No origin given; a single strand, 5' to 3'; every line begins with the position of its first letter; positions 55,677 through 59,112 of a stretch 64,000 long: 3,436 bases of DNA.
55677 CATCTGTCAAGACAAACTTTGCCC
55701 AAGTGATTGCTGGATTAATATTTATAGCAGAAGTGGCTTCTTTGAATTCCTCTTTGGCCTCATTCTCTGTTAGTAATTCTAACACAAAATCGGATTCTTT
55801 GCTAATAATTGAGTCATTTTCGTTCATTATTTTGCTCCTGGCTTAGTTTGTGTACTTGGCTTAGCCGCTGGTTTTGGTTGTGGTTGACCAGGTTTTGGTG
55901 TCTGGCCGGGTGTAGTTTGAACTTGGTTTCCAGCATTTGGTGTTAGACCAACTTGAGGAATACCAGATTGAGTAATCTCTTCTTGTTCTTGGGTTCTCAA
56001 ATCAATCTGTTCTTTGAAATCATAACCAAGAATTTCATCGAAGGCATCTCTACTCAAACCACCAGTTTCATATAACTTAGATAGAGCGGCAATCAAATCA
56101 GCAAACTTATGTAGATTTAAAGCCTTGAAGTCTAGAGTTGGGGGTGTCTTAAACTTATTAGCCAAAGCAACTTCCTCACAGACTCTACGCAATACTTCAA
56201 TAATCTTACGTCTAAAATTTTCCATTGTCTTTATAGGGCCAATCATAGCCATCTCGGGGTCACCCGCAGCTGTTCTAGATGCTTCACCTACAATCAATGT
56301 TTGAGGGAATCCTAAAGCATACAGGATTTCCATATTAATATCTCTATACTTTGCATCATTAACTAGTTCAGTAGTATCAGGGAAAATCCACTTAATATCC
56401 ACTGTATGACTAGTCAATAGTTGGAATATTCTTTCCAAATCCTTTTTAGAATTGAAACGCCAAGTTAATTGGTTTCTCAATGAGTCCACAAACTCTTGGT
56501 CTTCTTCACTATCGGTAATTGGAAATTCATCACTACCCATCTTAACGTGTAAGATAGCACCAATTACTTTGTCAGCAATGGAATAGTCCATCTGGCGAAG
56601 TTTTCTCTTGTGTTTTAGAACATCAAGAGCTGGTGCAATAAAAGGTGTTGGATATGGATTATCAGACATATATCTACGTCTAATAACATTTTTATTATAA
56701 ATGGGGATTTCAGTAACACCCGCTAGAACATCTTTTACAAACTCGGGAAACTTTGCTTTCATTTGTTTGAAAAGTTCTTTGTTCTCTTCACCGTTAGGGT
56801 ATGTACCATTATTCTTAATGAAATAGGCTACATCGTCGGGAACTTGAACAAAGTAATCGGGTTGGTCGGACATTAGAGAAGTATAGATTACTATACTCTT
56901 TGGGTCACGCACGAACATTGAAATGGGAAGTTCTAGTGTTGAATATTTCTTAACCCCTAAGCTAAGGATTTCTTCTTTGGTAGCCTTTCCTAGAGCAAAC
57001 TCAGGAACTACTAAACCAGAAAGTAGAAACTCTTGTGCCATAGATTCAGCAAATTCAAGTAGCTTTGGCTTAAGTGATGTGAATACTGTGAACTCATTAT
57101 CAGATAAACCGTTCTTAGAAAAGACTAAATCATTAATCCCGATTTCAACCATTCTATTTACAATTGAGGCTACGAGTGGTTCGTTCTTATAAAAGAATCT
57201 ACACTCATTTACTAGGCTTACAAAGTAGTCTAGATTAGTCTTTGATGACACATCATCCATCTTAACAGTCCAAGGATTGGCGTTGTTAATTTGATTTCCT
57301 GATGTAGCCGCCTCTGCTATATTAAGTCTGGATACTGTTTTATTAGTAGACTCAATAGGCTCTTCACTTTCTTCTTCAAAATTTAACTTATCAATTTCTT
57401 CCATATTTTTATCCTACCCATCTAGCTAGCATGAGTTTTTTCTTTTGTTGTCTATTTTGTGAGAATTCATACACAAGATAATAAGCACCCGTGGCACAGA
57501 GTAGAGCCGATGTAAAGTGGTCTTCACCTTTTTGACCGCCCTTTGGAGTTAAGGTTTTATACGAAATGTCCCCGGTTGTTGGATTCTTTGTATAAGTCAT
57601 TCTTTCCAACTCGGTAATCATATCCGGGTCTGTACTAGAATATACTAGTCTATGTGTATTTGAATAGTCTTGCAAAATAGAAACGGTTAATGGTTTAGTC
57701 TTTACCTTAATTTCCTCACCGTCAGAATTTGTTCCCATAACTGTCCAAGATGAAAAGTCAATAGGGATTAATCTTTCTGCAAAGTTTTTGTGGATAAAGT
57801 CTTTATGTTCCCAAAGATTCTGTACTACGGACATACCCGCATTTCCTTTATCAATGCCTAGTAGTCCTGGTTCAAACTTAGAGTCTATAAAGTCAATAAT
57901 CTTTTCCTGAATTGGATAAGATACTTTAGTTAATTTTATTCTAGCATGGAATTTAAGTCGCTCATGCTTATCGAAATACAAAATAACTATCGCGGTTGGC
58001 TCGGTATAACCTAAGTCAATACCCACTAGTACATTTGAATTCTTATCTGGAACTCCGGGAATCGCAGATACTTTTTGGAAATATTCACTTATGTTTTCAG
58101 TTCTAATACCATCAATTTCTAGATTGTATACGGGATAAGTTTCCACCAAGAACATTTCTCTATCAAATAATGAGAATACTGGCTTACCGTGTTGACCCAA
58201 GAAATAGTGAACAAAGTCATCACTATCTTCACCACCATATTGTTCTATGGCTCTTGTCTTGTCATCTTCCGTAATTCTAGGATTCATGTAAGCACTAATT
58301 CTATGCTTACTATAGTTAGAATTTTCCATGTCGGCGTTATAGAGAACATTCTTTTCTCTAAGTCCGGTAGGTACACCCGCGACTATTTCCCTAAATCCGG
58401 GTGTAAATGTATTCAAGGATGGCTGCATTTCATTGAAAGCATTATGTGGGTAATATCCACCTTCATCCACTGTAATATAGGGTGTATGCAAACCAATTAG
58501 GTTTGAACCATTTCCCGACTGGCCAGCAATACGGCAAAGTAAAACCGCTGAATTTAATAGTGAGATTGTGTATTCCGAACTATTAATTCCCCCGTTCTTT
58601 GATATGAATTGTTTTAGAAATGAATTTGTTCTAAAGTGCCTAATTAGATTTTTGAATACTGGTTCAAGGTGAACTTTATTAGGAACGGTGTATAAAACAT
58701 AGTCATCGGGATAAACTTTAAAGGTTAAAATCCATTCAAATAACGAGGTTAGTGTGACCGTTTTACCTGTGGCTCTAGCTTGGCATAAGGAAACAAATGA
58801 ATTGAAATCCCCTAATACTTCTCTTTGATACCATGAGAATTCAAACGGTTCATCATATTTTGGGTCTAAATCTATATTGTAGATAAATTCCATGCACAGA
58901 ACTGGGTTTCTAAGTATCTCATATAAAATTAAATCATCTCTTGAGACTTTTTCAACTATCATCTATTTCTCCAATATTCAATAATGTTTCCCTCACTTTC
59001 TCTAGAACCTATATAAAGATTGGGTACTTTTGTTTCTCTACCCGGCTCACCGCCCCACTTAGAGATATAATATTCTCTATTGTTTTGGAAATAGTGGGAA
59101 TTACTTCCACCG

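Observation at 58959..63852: Glycan-modification operon wedged directly upstream of the terminase gene, plus GT4 and SGNH esterase inside the head-tail module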

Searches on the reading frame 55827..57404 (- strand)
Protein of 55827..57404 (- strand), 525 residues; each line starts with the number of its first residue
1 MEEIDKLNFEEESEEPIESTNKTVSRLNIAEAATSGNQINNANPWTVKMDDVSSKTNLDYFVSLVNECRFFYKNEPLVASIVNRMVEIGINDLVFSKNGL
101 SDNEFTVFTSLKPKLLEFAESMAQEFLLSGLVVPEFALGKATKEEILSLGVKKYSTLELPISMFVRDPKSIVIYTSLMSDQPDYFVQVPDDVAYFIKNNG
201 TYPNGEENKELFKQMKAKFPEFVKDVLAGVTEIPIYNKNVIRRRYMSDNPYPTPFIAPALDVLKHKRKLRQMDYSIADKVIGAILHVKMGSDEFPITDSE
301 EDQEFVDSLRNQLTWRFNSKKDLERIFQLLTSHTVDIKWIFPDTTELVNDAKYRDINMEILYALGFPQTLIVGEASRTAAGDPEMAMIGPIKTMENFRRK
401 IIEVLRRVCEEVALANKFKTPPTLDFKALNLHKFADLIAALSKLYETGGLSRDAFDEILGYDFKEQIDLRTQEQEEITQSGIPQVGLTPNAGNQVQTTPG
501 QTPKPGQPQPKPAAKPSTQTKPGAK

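Call 9: search_protein_families(library=pfam, proteins=[window:55827-57404:-], max_evalue=0.1)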
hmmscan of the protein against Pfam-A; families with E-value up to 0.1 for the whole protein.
window:55827-57404:- (525 aa): 0 families

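Call 10: search_protein_families(library=phrogs, proteins=[window:55827-57404:-], max_evalue=0.01)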
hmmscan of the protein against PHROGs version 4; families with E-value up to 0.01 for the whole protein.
window:55827-57404:- (525 aa): 3 families
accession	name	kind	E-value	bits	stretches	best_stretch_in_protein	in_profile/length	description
phrog_2739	-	head and packaging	2.8e-16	60.2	1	191-476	182-452/501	portal protein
phrog_104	-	head and packaging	0.0047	16.6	1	434-520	427-516/550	portal protein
phrog_9232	-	head and packaging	0.006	16.5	0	359-479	316-443/502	portal protein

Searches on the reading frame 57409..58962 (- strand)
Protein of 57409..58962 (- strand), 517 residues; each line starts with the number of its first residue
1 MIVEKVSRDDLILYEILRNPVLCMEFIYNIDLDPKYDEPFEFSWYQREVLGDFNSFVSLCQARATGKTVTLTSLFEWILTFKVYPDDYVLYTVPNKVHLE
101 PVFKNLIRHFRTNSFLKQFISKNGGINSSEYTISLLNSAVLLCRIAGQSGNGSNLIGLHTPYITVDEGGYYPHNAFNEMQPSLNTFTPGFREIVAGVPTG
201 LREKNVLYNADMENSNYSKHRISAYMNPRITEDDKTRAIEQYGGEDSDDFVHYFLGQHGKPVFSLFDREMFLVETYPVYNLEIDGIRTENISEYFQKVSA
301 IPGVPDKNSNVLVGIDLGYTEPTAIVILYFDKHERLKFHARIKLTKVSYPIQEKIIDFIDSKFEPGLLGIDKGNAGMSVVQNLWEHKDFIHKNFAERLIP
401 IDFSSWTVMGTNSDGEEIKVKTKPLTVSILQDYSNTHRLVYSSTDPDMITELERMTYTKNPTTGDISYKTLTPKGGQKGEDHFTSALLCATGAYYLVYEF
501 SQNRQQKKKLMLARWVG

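Call 4: search_protein_families(library=pfam, proteins=[window:57409-58962:-], max_evalue=0.1)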
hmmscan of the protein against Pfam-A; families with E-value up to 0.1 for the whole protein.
window:57409-58962:- (517 aa): 0 families

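Call 5: search_protein_families(library=phrogs, proteins=[window:57409-58962:-], max_evalue=0.01)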
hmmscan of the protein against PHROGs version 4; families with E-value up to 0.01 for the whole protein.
window:57409-58962:- (517 aa): 3 families
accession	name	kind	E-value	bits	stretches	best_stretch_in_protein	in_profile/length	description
phrog_2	-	head and packaging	1.3e-16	61.5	1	35-497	260-595/807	terminase large subunit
phrog_675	-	head and packaging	4.1e-05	23.1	0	306-502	356-555/576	terminase large subunit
phrog_5909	-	head and packaging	0.00062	20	1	301-383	98-182/285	terminase large subunit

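Call 7: search_dna_similar(query=window:57409-58962:-, collection=phages, mode=protein, max_rows=20)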
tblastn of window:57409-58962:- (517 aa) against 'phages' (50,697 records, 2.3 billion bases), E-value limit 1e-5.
Records with a match: 1; places in all: 1; records where one place covers at least 80% of the query: 0.
Best place of each record, by identity: <60% 1.
By first word of the organism name: Caudovirales 1.
By host as written in the record: - 1.
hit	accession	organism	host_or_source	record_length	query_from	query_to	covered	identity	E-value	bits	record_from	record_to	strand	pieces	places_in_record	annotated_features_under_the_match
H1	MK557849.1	Caudovirales GX15bay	mangrove soil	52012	40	400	70%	22.7%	2e-20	101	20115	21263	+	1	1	terminase large subunit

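Call 14: find_related_loci(query=window:57409-58962:-, collection=viral_contigs, flank=10000)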
Query window:57409-58962:- (517 aa) in viral_contigs; peptide patterns used: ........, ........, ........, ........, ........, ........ (x = any residue, [..] = any of these).
14 stretches matched a pattern, but none encodes a relative of the query by tblastn (E <= 1e-3).

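Call 15: find_encoding_contigs(protein=window:57409-58962:-, flank=10000, max_places=6)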
Protein window:57409-58962:- (517 aa): 4 contigs read that carry it; 2 places shown.
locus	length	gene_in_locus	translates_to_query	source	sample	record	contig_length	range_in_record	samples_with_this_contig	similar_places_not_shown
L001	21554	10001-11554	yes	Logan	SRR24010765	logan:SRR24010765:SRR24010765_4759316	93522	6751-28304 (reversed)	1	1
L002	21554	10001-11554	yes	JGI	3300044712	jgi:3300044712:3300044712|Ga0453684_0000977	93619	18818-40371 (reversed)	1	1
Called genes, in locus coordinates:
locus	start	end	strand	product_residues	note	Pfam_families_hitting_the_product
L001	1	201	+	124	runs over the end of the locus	-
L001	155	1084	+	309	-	PF13482:RNase_H_2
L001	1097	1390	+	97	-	-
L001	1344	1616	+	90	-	-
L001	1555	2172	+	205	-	-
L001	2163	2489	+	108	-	-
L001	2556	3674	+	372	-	-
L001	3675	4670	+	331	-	-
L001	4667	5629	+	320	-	-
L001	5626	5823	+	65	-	-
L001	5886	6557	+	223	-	-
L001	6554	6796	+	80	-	-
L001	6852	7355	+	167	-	-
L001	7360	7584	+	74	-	-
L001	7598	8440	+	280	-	-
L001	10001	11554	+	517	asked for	-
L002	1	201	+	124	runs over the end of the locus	-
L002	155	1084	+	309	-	PF13482:RNase_H_2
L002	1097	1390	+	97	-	-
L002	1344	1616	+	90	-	-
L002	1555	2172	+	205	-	-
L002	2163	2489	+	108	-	-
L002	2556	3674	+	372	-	-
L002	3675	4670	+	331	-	-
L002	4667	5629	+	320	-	-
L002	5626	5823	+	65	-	-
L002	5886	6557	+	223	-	-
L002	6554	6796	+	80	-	-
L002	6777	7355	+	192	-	-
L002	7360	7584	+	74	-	-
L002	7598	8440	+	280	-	-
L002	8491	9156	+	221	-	-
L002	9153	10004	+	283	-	-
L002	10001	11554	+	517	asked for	-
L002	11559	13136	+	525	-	-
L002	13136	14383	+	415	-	PF27290:YonD_N (faint)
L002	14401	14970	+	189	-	-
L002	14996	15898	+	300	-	PF27364:YonB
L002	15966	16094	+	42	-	-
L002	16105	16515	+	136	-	-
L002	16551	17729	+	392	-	PF13472:Lipase_GDSL_2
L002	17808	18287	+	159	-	-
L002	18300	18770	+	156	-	-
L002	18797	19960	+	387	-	-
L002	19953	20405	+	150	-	-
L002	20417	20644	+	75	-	-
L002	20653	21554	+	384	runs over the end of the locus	-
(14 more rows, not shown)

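Call 57: search_protein_families(library=pfam, proteins=[L002:4667-5629:+, L002:3675-4670:+, L002:2556-3674:+, L002:1555-2172:+], max_evalue=0.05)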
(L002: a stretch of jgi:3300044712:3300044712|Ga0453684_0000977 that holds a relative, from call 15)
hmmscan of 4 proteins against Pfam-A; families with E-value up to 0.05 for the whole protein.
L002:4667-5629:+ (320 aa): 0 families

L002:3675-4670:+ (331 aa): 3 families
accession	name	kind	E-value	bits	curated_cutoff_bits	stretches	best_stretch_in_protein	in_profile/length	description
PF24167.1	DUF7411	-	0.00023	21.3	28.7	1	77-146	2-67/194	Family of unknown function (DUF7411)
PF03054.22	tRNA_Me_trans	-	0.00043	20.4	20.6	1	77-113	2-38/202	tRNA methyl transferase HUP domain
PF06508.19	QueC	-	0.02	14.9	22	1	77-144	1-70/210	Queuosine biosynthesis protein QueC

L002:2556-3674:+ (372 aa): 1 family
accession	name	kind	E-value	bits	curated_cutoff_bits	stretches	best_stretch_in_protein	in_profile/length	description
PF01555.25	N6_N4_Mtase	-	0.03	14.7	26.7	0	249-343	1-83/221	DNA methylase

L002:1555-2172:+ (205 aa): 16 families
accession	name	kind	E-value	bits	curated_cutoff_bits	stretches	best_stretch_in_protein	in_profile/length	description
PF13238.12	AAA_18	-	0.00023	22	29.4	1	16-92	1-55/128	AAA domain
PF13191.12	AAA_16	-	0.00055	20.9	32.6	1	14-62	25-73/167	AAA ATPase domain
PF20720.3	nSTAND3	-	0.0021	18.2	27.2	1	11-44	15-49/155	Novel STAND NTPase 3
PF13401.12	AAA_22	-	0.0028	18.4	27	1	15-65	7-61/130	AAA domain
PF24883.2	NPHP3_N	-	0.0028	18.3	24.8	1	15-53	24-62/164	Nephrocystin 3, N-terminal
PF10609.15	ParA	-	0.0034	17.3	27.1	1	12-64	3-53/246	NUBPL iron-transfer P-loop NTPase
PF06414.18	Zeta_toxin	-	0.0049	16.8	22.3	1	7-43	10-45/199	Zeta toxin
PF07693.20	KAP_NTPase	-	0.011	15.5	20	1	11-105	18-48/293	KAP family P-loop domain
PF03029.23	ATP_bind_1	-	0.016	15.5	27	0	18-40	1-23/240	Conserved hypothetical ATP binding protein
PF01926.29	MMR_HSR1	-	0.017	15.7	21.9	1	16-62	2-42/113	50S ribosome-binding GTPase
PF04275.20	P-mevalo_kinase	-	0.021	15.2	33.8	0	18-126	1-109/114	Phosphomevalonate kinase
PF03193.22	RsgA_GTPase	-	0.026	14.8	30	1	15-41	108-134/174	RsgA GTPase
PF13604.12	AAA_30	-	0.028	14.6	27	1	7-46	12-49/191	AAA domain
PF03266.21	NTPase_1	-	0.033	14.5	23.9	0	16-46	2-30/168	NTPase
PF02374.21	ArsA_ATPase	-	0.034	13.8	24.3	0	15-31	3-19/305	Anion-transporting ATPase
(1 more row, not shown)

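Call 103: search_solved_structures(query=L002:4667-5629:+, max_evalue=5, show_alignments=1)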
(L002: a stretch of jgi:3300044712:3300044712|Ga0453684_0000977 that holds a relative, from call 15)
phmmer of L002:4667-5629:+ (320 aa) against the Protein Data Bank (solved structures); distinct sequences matched with E-value up to 5: 3.
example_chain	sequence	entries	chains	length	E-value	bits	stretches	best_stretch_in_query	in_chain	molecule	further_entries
5sxy_A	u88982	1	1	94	0.14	14.9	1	97-133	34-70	Bifunctional coenzyme PQQ synthesis protein C/D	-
8s4h_A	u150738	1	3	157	1.2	11.8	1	227-287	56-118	scFv-1B6 VH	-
5vrd_D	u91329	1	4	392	1.4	11.5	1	97-132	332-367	Bifunctional coenzyme PQQ synthesis protein C/D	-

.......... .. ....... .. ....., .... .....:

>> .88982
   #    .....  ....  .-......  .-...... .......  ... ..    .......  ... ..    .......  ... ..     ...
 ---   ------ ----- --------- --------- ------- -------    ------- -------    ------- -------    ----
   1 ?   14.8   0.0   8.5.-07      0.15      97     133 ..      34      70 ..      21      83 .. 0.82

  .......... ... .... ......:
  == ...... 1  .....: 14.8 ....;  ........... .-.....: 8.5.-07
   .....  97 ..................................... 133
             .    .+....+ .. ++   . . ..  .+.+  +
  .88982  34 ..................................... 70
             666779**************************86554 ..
